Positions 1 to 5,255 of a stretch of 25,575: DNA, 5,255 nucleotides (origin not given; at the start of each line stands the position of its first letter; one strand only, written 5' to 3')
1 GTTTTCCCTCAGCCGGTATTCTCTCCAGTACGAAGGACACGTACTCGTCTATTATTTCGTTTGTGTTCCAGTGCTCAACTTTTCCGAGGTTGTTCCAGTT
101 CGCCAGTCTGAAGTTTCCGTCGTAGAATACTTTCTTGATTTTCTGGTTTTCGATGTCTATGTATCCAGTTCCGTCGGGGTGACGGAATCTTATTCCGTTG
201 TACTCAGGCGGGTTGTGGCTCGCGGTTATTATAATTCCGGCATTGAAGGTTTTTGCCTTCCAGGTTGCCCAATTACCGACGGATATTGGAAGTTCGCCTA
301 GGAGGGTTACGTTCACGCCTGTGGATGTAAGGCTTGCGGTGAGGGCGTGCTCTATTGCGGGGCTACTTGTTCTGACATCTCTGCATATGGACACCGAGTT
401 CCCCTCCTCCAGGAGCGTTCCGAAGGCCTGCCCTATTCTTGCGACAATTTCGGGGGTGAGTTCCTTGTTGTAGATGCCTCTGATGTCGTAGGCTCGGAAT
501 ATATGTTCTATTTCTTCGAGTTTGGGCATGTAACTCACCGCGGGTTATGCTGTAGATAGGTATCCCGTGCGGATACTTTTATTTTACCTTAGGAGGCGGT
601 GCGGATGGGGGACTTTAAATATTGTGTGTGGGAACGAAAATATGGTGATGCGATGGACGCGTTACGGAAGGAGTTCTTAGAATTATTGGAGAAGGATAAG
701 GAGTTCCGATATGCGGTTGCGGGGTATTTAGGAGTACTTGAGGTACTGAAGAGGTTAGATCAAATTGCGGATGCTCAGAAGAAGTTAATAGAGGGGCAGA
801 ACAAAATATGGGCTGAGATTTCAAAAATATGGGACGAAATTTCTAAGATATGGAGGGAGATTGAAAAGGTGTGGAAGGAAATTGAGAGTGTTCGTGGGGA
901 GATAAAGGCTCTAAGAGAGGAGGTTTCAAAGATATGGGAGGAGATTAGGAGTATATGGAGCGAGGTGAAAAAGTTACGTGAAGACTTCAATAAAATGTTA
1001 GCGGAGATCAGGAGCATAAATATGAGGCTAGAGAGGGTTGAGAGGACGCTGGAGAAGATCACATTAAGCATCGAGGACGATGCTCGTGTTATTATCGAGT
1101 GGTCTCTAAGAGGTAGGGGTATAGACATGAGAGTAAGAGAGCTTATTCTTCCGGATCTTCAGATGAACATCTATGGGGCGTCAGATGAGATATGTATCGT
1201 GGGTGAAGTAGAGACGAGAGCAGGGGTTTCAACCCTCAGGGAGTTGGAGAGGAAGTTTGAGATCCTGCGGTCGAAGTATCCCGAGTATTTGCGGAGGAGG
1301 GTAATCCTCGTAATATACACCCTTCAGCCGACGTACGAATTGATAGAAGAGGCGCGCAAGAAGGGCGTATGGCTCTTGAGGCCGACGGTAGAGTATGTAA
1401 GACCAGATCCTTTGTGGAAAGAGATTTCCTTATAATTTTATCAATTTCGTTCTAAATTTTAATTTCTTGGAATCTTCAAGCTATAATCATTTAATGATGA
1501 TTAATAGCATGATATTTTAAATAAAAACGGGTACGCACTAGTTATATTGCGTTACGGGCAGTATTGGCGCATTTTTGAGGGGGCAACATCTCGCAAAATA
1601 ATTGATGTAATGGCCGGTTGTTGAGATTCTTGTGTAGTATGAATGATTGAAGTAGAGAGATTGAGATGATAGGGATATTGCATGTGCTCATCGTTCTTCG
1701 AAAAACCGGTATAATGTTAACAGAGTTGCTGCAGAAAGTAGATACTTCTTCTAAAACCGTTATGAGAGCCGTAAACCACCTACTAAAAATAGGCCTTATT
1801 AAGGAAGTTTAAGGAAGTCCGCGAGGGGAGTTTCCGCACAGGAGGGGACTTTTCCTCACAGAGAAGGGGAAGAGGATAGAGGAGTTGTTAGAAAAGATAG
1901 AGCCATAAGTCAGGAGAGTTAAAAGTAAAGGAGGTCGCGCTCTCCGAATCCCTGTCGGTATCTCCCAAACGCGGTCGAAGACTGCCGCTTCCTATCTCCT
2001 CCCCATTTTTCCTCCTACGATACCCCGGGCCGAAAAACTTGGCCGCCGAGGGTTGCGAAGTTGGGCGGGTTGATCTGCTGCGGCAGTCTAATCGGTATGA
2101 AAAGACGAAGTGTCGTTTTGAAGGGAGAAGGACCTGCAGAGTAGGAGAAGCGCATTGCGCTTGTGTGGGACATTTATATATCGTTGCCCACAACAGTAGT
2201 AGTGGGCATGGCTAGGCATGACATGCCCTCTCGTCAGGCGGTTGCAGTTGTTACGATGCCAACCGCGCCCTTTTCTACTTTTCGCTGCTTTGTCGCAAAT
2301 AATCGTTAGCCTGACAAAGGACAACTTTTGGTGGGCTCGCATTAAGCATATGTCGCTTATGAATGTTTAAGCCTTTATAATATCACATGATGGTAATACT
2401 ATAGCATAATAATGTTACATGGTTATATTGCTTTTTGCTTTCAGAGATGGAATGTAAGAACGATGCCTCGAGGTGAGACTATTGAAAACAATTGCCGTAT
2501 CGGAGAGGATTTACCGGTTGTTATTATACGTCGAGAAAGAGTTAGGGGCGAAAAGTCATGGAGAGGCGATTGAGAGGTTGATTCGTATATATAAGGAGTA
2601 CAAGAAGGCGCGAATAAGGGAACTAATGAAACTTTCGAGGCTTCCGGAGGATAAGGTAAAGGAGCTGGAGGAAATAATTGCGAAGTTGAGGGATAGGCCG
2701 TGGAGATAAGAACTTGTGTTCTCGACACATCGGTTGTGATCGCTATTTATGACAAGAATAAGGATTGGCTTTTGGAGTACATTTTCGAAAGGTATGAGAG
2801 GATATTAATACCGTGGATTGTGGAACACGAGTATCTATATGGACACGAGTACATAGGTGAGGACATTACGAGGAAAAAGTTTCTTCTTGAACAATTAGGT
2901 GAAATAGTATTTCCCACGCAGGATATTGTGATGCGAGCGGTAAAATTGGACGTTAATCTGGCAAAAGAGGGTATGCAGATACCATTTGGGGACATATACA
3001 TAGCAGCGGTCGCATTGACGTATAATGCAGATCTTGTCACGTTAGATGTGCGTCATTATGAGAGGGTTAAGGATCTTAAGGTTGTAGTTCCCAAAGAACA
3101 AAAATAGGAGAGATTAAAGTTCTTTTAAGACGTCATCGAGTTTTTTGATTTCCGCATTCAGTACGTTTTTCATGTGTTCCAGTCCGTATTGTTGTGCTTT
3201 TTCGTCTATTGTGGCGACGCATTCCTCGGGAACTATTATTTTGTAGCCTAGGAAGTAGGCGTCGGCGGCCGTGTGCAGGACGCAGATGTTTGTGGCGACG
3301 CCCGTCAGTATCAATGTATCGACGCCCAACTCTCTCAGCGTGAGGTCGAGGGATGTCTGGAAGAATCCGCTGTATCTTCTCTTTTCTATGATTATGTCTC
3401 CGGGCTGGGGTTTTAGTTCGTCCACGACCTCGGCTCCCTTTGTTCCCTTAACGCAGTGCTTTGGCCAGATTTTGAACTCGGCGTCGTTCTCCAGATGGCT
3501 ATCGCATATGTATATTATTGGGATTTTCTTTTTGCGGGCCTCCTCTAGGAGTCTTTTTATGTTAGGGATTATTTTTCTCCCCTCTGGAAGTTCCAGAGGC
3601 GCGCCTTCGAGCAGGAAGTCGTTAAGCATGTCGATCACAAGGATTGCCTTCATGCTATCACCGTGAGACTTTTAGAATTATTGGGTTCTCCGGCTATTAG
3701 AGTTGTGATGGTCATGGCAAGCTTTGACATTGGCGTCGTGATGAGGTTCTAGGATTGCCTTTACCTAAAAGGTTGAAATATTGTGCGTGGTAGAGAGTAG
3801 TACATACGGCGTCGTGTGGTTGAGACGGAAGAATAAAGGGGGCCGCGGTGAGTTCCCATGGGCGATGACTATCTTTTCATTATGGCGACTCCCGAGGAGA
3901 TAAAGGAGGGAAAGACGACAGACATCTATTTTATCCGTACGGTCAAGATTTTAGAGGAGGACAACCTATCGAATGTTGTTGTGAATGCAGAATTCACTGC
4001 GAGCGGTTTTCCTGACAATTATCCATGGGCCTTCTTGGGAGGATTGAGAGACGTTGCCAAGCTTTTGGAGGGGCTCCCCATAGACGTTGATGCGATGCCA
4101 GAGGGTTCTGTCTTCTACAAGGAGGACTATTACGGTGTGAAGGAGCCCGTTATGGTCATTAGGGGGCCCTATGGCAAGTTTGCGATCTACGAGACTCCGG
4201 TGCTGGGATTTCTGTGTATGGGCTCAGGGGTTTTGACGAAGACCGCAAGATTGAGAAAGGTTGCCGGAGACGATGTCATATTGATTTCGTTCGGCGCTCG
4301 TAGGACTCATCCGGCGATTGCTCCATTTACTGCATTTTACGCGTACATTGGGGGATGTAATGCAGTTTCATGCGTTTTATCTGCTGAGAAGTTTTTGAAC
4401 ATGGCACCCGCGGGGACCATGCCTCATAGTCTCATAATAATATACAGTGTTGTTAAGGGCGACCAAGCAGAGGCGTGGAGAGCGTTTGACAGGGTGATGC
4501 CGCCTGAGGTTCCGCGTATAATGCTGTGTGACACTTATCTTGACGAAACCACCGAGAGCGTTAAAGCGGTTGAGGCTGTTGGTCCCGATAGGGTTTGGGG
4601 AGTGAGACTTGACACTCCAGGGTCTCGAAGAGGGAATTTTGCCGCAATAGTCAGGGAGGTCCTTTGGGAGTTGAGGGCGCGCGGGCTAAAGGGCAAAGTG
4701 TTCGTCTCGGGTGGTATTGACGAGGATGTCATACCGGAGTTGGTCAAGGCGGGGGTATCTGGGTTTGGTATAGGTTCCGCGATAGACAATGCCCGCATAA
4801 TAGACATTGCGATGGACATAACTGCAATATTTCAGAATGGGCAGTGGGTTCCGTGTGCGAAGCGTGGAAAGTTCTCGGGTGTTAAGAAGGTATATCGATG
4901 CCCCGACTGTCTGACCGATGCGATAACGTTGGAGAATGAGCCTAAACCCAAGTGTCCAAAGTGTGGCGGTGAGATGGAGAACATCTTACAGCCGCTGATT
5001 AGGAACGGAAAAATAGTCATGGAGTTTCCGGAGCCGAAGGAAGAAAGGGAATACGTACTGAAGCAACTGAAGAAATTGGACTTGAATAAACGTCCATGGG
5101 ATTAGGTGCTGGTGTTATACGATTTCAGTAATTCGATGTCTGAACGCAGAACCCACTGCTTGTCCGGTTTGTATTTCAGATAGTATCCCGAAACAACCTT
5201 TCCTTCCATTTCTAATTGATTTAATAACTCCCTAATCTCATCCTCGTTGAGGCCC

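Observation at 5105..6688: Archaeal Lhr helicase with a tandemly duplicated AlkZ/HTH_42-like tail (2 x 264 aa)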

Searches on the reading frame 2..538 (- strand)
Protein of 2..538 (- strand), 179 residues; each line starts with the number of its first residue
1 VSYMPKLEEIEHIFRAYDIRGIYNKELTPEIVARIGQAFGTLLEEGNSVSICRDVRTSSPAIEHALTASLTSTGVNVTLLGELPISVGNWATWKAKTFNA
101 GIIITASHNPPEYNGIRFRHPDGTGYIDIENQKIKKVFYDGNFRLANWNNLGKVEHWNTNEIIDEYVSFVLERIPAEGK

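Call 65: search_protein_families(library=pfam, proteins=[window:2-538:-], max_evalue=0.0001)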
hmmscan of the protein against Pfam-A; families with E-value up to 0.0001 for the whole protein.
window:2-538:- (179 aa): 1 family
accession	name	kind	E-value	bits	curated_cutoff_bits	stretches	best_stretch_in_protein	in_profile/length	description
PF02878.22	PGM_PMM_I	-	2.3e-34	118.5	22.5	1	13-138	3-131/138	Phosphoglucomutase/phosphomannomutase, alpha/beta/alpha domain I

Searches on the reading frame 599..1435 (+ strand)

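Call 10: search_protein_families(library=pfam, proteins=[window:599-1435:+], max_evalue=0.001)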
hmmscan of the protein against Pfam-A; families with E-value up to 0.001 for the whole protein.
window:599-1435:+ (278 aa): 10 families
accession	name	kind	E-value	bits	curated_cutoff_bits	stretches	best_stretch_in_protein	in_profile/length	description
PF17675.6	APG6_N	-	2.3e-05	25.3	45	1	50-149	32-130/132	Apg6 coiled-coil region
PF00804.31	Syntaxin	-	2.9e-05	24.4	26.7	1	87-161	3-77/157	Syntaxin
PF06419.17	COG6_N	-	6.9e-05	23.4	27.4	1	80-161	27-108/114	Conserved oligomeric complex COG6, N-terminal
PF06103.16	DUF948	-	8.7e-05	23.1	37.2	0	90-155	23-88/89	Bacterial protein of unknown function (DUF948)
PF02646.22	RmuC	-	0.00014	21.5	26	0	112-158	224-270/291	RmuC family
PF07889.17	DUF1664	-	0.00021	21.8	34.6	0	65-149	41-122/124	Protein of unknown function (DUF1664)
PF06009.19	Laminin_II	-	0.00025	21.5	33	1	62-159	3-100/138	Laminin Domain II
PF10473.14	CENP-F_leu_zip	-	0.00032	21.2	34.5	1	47-153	9-112/140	Leucine-rich repeats of kinetochore protein Cenp-F/LEK1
PF00261.25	Tropomyosin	-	0.00059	19.8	38.6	0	96-158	2-64/242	Tropomyosin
PF06008.19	Laminin_I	-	0.00078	19.7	34.6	0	53-153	31-133/259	Laminin Domain I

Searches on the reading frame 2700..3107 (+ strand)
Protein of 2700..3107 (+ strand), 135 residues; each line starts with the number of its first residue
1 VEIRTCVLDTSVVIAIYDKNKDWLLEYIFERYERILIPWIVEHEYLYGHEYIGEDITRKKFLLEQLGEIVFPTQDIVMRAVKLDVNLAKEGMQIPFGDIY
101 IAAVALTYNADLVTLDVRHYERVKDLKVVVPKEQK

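Call 10: search_protein_families(library=pfam, proteins=[window:2700-3107:+], max_evalue=0.001)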
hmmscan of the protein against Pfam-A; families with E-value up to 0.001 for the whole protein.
window:2700-3107:+ (135 aa): 1 family
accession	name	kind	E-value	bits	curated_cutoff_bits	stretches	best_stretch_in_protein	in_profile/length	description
PF01850.27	PIN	-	1.7e-12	48.5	23.6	1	7-122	2-116/120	PIN domain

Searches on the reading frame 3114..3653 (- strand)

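Call 10: search_protein_families(library=pfam, proteins=[window:3114-3653:-], max_evalue=0.001)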
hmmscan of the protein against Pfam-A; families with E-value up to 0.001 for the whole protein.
window:3114-3653:- (179 aa): 1 family
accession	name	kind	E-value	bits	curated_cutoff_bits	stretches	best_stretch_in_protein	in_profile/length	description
PF00857.26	Isochorismatase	-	1.2e-52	178.9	27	1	3-164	2-166/175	Isochorismatase domain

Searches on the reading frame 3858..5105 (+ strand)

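Call 10: search_protein_families(library=pfam, proteins=[window:3858-5105:+], max_evalue=0.001)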
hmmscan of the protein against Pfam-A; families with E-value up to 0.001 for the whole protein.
window:3858-5105:+ (415 aa): 4 families
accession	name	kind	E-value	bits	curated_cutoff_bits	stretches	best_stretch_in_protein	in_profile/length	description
PF01729.25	QRPTase_C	-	2.7e-16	60.2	23.1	1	127-320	3-169/169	Quinolinate phosphoribosyl transferase, C-terminal domain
PF02749.22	QRPTase_N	-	4e-16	59.4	27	1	22-121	1-80/82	Quinolinate phosphoribosyl transferase, N-terminal domain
PF17956.6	NAPRTase_C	-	0.00023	22.1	23.3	0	372-408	51-87/111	Nicotinate phosphoribosyltransferase C-terminal domain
PF23783.1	Zn_ribbon_TiaS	-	0.00068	19.8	27.3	0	333-355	7-29/41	TiaS C-terminal zinc ribbon domain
